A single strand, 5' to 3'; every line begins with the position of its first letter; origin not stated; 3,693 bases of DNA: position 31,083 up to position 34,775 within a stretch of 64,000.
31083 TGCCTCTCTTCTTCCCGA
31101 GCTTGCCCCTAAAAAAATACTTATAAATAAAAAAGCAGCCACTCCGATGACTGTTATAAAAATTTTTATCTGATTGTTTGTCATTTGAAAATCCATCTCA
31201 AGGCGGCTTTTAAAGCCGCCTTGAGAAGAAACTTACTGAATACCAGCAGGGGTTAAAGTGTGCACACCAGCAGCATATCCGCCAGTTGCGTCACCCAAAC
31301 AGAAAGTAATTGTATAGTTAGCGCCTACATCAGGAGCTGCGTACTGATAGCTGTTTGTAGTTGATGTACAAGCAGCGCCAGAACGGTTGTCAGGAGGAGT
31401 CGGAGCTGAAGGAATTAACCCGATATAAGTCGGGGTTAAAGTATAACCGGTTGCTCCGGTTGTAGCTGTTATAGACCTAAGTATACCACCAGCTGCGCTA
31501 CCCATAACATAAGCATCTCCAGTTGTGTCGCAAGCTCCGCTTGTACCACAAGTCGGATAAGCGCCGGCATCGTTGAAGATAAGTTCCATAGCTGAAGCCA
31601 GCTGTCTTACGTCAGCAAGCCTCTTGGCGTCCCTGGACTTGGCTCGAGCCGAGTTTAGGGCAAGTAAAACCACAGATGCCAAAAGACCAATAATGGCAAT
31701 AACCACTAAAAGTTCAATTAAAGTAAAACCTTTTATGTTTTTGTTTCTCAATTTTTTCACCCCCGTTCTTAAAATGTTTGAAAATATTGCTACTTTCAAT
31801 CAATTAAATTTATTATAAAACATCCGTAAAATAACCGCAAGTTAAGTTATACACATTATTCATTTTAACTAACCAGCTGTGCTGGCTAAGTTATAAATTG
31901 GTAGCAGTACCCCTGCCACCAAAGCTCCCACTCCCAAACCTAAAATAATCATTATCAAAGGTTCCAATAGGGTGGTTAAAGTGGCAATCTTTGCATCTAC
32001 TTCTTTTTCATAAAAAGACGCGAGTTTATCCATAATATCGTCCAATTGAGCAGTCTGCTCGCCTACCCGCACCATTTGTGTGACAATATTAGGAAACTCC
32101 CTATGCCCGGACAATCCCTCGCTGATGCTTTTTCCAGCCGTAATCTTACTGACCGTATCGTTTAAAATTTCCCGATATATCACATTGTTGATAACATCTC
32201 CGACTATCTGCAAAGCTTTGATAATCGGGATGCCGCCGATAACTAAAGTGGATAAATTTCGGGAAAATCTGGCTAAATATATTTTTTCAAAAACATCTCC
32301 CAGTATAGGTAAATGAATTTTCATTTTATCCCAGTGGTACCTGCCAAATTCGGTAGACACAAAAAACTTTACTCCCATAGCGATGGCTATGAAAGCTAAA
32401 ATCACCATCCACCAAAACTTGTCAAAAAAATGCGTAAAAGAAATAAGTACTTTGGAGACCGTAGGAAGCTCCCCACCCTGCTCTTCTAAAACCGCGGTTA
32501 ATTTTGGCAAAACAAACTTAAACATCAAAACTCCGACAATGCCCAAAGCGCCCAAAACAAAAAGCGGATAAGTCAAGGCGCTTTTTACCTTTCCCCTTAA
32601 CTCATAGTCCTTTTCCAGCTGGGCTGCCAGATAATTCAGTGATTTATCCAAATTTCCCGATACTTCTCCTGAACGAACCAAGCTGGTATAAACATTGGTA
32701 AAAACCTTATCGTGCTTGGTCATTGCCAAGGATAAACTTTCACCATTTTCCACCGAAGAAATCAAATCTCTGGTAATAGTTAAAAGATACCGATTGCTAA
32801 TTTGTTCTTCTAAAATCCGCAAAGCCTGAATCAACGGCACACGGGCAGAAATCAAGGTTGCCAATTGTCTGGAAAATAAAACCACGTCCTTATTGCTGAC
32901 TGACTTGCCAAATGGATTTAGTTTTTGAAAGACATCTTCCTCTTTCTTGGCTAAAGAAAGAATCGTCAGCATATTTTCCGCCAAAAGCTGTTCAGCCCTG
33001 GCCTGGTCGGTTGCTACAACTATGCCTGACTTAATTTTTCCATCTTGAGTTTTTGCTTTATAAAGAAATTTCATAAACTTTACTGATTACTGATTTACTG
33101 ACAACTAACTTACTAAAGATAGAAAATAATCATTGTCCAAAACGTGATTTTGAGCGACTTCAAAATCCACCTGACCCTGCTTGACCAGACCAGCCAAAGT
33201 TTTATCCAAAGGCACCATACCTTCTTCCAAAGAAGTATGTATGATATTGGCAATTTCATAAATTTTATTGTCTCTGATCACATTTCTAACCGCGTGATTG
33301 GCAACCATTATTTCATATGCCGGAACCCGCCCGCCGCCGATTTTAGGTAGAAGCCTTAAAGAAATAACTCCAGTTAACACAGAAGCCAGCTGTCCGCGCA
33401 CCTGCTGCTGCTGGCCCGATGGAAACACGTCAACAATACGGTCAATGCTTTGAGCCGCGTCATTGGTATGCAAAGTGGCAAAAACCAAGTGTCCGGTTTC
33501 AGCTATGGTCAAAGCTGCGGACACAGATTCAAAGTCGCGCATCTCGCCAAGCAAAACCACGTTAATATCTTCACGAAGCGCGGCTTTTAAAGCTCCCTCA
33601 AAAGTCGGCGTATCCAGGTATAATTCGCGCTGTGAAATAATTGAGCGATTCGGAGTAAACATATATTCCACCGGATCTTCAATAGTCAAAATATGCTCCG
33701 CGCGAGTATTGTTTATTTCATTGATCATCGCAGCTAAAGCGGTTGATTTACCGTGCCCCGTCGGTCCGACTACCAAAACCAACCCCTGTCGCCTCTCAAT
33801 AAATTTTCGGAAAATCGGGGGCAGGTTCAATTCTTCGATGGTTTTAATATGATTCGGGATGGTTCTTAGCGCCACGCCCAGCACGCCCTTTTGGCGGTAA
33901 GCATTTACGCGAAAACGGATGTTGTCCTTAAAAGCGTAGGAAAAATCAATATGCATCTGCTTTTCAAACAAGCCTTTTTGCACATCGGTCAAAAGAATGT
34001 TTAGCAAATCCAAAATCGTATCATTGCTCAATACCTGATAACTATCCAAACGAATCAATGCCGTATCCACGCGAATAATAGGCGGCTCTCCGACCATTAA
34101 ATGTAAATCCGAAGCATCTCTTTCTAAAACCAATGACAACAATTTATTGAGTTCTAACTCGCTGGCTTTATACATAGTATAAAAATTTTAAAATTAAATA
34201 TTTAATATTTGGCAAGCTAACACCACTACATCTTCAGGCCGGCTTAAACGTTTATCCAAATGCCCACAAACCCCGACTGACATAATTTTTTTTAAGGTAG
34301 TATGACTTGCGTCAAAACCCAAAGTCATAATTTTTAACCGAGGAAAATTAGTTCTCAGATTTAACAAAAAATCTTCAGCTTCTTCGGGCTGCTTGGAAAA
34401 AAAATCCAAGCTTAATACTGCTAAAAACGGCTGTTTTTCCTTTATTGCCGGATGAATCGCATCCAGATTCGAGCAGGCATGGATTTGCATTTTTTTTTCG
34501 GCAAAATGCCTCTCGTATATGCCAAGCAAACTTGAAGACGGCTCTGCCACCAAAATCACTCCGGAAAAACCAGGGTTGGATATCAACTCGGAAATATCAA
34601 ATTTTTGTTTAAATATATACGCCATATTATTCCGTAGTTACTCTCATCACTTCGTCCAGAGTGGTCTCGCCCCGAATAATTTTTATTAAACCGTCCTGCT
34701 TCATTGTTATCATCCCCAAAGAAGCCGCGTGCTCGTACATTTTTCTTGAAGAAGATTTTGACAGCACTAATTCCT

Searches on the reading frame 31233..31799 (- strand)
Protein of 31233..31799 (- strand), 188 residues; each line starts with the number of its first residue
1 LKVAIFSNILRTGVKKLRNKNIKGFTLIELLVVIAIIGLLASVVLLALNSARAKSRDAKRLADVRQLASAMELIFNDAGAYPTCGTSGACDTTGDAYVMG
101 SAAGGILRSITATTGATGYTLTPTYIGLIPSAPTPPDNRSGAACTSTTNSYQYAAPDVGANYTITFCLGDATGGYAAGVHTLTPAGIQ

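Call 3: search_protein_families(library=pfam, proteins=[window:31233-31799:-], max_evalue=0.1)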
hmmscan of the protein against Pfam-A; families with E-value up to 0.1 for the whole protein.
window:31233-31799:- (188 aa): 3 families
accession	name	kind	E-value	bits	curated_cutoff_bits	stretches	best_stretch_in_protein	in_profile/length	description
PF07963.17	N_methyl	-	2.6e-09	36.7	21.2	1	20-45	2-27/27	Prokaryotic N-terminal methylation motif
PF16732.10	ComP_DUS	-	0.016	16.5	27.3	0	53-124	8-73/87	Type IV minor pilin ComP, DNA uptake sequence receptor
PF04346.18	EutH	-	0.023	14.3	25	1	2-83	172-250/351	Ethanolamine utilisation protein, EutH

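Call 4: search_protein_families(library=ncbifam, proteins=[window:31233-31799:-], max_evalue=0.1)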
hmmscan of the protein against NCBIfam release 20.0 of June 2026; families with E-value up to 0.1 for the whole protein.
window:31233-31799:- (188 aa): 18 families
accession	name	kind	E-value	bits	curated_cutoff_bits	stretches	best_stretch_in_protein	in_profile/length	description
TIGR01710.1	typeII_sec_gspG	equivalog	5.7e-12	45.8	88.85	1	23-83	1-61/134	type II secretion system major pseudopilin GspG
TIGR01708.2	typeII_sec_gspH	equivalog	3.4e-10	40.2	80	1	23-62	2-44/169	type II secretion system minor pseudopilin GspH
TIGR02532.1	IV_pilin_GFxxxE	domain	3.6e-08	32.9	16.3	1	23-45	2-24/24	prepilin-type N-terminal cleavage/methylation domain-containing protein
NF041775.1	typeIV_PilA_Myxo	equivalog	9.1e-08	32.3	400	1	19-104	7-95/214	type IV pilin protein PilA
NF041013.1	T4P_ComGE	equivalog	1.4e-07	31.5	49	1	20-68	1-49/83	competence type IV pilus minor pilin ComGE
NF007862.0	PRK10574.1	equivalog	3e-06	27.4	138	1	21-89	3-73/145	prepilin peptidase-dependent pilin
TIGR02596.1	TIGR02596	subfamily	4.5e-05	23.6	70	1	25-63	1-42/196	Verru_Chthon cassette protein D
NF040999.1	pilin_ComGC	equivalog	0.00053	20.1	75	1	23-48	2-27/84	competence type IV pilus major pilin ComGC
TIGR01711.1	gspJ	equivalog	0.00058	19.7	64.85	1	23-76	1-55/192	type II secretion system minor pseudopilin GspJ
NF007800.0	PRK10506.1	equivalog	0.00092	19.1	158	1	19-60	5-46/163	prepilin peptidase-dependent protein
TIGR01707.1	gspI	equivalog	0.0012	19.3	44.35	1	24-68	1-41/101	type II secretion system minor pseudopilin GspI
NF041002.1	pilin_ComGF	equivalog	0.0016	18.7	80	1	22-58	1-37/139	competence type IV pilus minor pilin ComGF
NF040982.1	ComGD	equivalog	0.005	17.3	70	1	22-50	1-29/139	competence type IV pilus minor pilin ComGD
NF038304.1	EPS_HpsC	equivalog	0.015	14.9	200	1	9-41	6-38/318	hormogonium polysaccharide secretion pseudopilin HpsC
TIGR02523.1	type_IV_pilV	equivalog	0.033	14.7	52.2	1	23-71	2-50/139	type IV pilus modification protein PilV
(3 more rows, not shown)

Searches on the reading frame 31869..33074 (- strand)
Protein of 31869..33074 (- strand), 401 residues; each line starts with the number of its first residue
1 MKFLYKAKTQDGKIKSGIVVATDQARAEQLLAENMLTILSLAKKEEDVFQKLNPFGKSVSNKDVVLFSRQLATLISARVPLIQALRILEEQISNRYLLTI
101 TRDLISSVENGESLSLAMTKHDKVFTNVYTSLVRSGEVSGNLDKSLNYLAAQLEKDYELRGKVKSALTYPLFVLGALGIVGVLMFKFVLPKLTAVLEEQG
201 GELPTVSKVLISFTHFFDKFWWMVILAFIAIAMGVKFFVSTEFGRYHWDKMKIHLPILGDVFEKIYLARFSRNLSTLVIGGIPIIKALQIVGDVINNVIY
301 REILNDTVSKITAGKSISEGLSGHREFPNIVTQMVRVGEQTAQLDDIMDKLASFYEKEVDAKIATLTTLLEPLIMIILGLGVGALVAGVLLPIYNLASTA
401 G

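Call 54: find_related_loci(query=A2, collection=metagenome_contigs, flank=8000)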
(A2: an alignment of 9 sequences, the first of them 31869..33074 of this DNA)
Query A2 (401 aa) in metagenome_contigs; peptide patterns used: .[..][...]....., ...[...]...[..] (x = any residue, [..] = any of these).
600 stretches matched a pattern (row limit reached: there are more); 538 encode a relative of the query (tblastn E <= 1e-3); the best 80 are kept; 80 distinct loci.
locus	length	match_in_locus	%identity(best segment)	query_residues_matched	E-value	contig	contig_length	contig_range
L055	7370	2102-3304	76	1-401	0e+0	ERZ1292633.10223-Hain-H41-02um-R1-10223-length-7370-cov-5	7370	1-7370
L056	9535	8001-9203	73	1-401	0e+0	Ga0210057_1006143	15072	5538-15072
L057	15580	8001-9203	74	1-401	0e+0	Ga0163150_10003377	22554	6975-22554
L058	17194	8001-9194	74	1-398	0e+0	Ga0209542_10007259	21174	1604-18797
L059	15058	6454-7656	76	1-401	0e+0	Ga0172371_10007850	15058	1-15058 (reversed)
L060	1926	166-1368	73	1-401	0e+0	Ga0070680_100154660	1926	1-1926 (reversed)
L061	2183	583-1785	70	1-401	0e+0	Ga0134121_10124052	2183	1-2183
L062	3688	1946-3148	66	1-400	0e+0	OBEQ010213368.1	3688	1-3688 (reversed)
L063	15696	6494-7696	77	1-401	0e+0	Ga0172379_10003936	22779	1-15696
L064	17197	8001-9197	63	1-399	9e-172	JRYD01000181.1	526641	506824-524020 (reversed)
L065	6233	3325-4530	67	1-401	9e-171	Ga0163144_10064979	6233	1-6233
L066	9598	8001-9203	59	1-401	5e-167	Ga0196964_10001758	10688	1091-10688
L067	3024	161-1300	60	1-399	1e-167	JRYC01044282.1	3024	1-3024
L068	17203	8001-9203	60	1-401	5e-162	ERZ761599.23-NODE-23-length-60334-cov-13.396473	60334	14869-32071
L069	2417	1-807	72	47-400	3e-136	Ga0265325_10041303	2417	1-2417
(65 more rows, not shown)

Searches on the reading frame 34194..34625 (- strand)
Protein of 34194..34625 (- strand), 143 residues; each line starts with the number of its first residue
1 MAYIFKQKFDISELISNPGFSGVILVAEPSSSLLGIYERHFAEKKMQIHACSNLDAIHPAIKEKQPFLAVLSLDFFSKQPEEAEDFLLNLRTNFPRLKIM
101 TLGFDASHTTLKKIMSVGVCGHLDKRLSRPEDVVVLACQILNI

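Call 29: search_protein_families(library=pfam, proteins=[window:34194-34625:-], max_evalue=0.001)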
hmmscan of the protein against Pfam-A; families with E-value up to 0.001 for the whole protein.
window:34194-34625:- (143 aa): 0 families

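Call 79: search_protein_families(library=pfam, proteins=[window:34194-34625:-], max_evalue=1)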
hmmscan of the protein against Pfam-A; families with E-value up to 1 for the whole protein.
window:34194-34625:- (143 aa): 1 family
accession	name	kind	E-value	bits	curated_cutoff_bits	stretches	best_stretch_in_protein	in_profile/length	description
PF00072.30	Response_reg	-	0.019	15.6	30.2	1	24-130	1-104/111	Response regulator receiver domain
